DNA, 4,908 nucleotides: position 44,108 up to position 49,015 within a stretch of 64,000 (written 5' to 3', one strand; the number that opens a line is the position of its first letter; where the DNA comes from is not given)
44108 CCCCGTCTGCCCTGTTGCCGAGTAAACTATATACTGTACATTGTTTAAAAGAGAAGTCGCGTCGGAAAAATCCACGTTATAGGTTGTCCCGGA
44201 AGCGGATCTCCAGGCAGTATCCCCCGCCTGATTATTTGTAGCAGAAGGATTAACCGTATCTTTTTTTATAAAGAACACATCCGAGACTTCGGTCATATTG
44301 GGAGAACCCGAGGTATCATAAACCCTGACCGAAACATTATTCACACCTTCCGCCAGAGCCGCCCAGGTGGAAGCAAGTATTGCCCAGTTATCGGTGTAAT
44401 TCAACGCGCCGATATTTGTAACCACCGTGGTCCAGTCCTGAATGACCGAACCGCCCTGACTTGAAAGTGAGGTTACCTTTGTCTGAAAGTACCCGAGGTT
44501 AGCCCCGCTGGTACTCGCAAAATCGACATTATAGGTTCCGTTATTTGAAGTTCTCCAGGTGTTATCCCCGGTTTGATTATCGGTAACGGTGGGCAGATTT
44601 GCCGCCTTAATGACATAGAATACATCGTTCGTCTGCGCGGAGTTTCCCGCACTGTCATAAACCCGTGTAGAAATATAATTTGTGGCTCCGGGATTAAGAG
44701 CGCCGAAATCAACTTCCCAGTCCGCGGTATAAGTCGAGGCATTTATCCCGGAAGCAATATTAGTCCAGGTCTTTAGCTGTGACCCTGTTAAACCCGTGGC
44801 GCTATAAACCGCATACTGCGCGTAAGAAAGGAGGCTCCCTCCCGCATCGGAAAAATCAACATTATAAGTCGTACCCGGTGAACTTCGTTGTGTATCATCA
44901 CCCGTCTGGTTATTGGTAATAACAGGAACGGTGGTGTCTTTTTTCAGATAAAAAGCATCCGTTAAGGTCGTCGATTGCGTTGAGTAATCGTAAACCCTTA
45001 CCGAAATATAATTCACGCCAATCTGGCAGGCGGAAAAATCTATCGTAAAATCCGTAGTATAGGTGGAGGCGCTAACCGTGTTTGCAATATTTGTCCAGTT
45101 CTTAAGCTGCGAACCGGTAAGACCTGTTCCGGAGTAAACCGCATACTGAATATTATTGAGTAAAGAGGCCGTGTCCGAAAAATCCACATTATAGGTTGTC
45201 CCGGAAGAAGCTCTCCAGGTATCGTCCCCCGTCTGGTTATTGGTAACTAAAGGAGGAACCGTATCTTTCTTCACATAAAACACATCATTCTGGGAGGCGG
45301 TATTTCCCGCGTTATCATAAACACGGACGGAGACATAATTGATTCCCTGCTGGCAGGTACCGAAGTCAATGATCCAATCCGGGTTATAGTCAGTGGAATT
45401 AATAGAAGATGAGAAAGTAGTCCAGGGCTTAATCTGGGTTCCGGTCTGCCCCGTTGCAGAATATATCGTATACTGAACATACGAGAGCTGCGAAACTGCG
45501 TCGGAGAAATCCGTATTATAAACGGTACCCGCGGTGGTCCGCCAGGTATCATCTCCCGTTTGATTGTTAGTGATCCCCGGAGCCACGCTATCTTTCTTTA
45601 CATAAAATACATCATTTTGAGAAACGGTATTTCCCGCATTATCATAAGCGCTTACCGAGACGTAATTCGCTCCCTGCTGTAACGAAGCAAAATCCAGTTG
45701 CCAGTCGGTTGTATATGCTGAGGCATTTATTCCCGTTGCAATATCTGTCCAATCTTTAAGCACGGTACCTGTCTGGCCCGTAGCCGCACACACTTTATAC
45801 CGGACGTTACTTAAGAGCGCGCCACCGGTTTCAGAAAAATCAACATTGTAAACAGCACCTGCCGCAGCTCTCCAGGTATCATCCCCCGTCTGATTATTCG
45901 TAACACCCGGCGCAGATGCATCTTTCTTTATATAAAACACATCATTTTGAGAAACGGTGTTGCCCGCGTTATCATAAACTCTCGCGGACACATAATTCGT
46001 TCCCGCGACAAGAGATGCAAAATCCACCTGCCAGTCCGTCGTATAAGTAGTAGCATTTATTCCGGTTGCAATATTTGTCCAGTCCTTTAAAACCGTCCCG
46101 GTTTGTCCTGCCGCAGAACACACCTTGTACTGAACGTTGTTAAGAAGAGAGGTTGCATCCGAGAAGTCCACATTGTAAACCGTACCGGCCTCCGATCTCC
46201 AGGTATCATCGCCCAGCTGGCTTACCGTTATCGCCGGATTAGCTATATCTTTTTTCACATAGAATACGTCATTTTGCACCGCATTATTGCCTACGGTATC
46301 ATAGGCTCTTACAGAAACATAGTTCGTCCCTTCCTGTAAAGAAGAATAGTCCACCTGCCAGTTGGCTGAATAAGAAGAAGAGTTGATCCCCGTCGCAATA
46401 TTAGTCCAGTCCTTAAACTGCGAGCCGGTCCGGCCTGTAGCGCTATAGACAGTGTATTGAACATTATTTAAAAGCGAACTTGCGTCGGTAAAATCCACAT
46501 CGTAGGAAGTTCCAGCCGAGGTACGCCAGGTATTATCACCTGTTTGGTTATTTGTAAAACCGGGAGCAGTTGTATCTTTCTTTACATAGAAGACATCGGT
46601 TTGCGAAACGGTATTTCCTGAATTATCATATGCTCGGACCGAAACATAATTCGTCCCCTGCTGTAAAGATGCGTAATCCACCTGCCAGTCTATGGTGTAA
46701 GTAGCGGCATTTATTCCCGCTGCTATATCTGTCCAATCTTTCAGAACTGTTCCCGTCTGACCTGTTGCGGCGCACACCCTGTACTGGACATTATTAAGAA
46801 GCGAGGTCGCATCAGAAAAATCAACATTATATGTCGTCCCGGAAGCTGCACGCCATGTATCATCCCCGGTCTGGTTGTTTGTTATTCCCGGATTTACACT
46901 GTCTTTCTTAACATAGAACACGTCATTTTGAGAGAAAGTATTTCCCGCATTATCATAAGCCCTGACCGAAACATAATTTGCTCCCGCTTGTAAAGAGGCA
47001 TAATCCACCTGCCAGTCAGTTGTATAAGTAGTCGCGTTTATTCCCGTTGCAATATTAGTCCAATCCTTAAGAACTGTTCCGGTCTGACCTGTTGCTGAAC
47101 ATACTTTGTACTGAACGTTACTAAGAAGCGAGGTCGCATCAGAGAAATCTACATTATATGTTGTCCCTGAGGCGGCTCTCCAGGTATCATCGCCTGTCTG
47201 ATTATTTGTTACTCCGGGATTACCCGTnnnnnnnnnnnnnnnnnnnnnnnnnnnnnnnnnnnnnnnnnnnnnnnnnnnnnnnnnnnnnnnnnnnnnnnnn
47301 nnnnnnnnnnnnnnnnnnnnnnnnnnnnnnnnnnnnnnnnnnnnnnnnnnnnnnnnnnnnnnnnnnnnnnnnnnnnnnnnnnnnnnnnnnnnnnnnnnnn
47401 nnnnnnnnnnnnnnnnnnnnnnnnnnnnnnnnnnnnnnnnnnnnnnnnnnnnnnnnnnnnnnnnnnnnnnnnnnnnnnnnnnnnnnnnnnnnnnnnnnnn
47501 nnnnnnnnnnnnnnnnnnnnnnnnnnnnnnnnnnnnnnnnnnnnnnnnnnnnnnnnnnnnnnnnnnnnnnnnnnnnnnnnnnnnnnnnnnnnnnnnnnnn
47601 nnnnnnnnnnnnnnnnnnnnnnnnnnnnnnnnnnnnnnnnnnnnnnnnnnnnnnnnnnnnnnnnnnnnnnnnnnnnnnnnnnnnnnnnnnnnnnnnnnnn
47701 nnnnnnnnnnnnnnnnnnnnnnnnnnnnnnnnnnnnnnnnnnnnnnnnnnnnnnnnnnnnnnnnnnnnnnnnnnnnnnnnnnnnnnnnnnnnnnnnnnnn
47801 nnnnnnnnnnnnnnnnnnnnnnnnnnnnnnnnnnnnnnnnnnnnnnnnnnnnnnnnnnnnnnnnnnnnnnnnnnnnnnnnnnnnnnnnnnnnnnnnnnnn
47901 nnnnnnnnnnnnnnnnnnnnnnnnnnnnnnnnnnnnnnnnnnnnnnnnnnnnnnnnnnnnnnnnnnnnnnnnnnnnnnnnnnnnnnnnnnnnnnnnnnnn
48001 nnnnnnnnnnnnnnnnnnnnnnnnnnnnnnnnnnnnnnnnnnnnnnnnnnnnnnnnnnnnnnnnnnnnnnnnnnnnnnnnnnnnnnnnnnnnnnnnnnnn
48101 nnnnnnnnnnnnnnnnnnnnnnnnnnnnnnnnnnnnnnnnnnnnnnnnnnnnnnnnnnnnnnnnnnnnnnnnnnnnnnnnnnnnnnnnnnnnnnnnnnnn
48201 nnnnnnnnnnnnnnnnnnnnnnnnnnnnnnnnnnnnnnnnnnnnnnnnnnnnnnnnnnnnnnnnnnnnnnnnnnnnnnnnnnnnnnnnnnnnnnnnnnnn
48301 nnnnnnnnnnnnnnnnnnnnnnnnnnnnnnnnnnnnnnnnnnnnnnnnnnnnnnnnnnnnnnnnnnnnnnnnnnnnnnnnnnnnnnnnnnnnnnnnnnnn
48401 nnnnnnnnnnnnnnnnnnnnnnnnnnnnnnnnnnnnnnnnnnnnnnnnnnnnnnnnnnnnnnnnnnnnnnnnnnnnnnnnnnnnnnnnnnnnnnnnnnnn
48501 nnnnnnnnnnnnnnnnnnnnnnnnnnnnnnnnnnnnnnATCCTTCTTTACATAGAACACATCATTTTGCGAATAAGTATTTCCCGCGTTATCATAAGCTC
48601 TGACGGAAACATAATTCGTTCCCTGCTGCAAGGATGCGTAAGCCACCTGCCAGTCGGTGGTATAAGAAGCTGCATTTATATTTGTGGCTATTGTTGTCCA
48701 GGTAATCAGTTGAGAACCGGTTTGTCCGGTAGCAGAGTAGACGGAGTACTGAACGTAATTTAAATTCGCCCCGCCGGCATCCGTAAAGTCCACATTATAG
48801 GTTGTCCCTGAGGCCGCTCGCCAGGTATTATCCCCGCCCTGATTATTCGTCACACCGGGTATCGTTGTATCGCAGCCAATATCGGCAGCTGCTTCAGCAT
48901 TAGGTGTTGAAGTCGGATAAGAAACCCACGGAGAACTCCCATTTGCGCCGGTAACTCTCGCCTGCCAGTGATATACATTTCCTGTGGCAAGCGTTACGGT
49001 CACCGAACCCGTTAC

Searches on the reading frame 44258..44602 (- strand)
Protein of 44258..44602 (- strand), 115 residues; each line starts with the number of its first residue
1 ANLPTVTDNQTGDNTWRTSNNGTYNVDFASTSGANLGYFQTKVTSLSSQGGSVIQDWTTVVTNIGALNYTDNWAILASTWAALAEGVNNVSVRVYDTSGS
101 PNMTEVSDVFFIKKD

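Call 12: search_protein_families(library=pfam, max_evalue=0.1, proteins=[window:44258-44602:-])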
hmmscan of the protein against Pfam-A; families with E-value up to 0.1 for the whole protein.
window:44258-44602:- (115 aa): 2 families
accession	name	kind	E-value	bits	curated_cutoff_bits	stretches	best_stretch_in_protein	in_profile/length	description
PF17210.9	SdrD_B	-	0.016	15.9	29.7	0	5-49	41-86/112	SdrD B-like domain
PF01835.25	MG2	-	0.04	14.7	32.8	0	8-45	45-81/96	MG2 domain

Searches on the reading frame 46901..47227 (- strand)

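Call 12: search_protein_families(library=pfam, max_evalue=0.1, proteins=[window:46901-47227:-])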
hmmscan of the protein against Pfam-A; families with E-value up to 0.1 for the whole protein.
window:46901-47227:- (109 aa): 2 families
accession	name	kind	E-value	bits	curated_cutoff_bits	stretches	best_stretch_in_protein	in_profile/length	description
PF09136.16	Glucodextran_B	-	0.014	15.7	27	1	55-100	31-75/83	Glucodextranase, domain B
PF19077.6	Big_13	-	0.056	14.4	27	1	60-101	51-94/102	Bacterial Ig-like domain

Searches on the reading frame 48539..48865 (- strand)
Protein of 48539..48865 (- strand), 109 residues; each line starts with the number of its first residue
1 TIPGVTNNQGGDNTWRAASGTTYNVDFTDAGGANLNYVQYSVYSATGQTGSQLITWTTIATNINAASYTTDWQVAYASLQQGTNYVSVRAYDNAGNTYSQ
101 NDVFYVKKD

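Call 31: search_protein_representatives(alignment_id=A1)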
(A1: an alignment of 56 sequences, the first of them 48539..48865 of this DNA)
Query: 56 sequences, 110 profile positions. Proteins with E-value up to 0.001 (for the whole library): 674; up to 1e-10: 389; up to 1e-30: 199. The best 150 are listed.
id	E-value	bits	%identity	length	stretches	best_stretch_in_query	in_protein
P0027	0.0e+00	4734.6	-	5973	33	1-110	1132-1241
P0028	0.0e+00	4218.6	-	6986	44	2-110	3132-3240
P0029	0.0e+00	2758.6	-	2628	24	2-110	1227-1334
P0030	0.0e+00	2675.4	-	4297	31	2-110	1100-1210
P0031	0.0e+00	1779.9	-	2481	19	2-110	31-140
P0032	0.0e+00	1631.8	-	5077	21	2-110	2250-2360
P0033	0.0e+00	1628.6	-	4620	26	1-110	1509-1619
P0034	0.0e+00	1540.7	-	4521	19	2-110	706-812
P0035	0.0e+00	1248.3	-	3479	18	2-110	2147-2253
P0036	0.0e+00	1240.5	-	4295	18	3-110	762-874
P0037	0.0e+00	1235.5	-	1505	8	2-110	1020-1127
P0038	0.0e+00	1165.0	-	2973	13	2-110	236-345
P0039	0.0e+00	1161.8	-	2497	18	4-110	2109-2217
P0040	0.0e+00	1107.3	-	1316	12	2-110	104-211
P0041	0.0e+00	1087.8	-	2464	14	2-110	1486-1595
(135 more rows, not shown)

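Call 49: search_solved_structures(query=A1, max_evalue=1)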
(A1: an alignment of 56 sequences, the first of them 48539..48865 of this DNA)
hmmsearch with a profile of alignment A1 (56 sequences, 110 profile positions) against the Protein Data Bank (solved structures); distinct sequences matched with E-value up to 1: 5.
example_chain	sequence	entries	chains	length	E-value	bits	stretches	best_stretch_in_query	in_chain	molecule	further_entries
9yjt_K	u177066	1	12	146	0.12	15.8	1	66-108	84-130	Outer membrane protein H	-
9nhx_A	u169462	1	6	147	0.12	15.7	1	66-108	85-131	Outer membrane protein OmpH, putative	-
9yju_A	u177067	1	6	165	0.15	15.4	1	66-108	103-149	Outer membrane protein H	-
4bwc_B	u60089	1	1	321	0.2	15.1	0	22-89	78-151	PHOSPHOLIPASE B-LIKE 1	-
1oxw_A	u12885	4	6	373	0.5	13.8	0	44-104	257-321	Patatin | Patatin-17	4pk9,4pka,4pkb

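Call 55: find_encoding_contigs(protein=P0027, flank=8000, max_places=3)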
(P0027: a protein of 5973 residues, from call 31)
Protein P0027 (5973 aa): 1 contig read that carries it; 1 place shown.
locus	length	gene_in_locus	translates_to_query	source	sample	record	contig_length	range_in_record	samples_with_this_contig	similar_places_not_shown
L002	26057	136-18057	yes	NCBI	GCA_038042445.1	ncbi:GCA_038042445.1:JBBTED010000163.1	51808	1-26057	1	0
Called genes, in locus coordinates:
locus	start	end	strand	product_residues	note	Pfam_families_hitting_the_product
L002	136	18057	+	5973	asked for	PF00041:fn3 (faint), PF09136:Glucodextran_B (faint), PF19077:Big_13 (faint), PF22501:DUF6991 (faint), PF24997:PSF1_C (faint), PF10179:NDNF (faint), PF21223:TPPII_Ig-like-1 (faint), PF13570:Beta-prop_ACSF4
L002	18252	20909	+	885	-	PF01011:PQQ (faint), PF13360:PQQ_2, PF13570:Beta-prop_ACSF4, PF13360:PQQ_2, PF18962:Por_Secre_tail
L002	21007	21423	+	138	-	-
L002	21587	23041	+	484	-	PF03687:UPF0164, PF19572:PorV (faint), PF01476:LysM (weak)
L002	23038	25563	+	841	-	PF11028:TMEM260_N, PF28495:TMEM260_2 (weak), PF00515:TPR_1 (weak), PF25063:ARM_TT21_C (weak), PF13414:TPR_11, PF00515:TPR_1 (weak), PF07719:TPR_2 (weak), PF13414:TPR_11, +14 more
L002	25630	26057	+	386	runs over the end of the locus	PF14907:NTP_transf_5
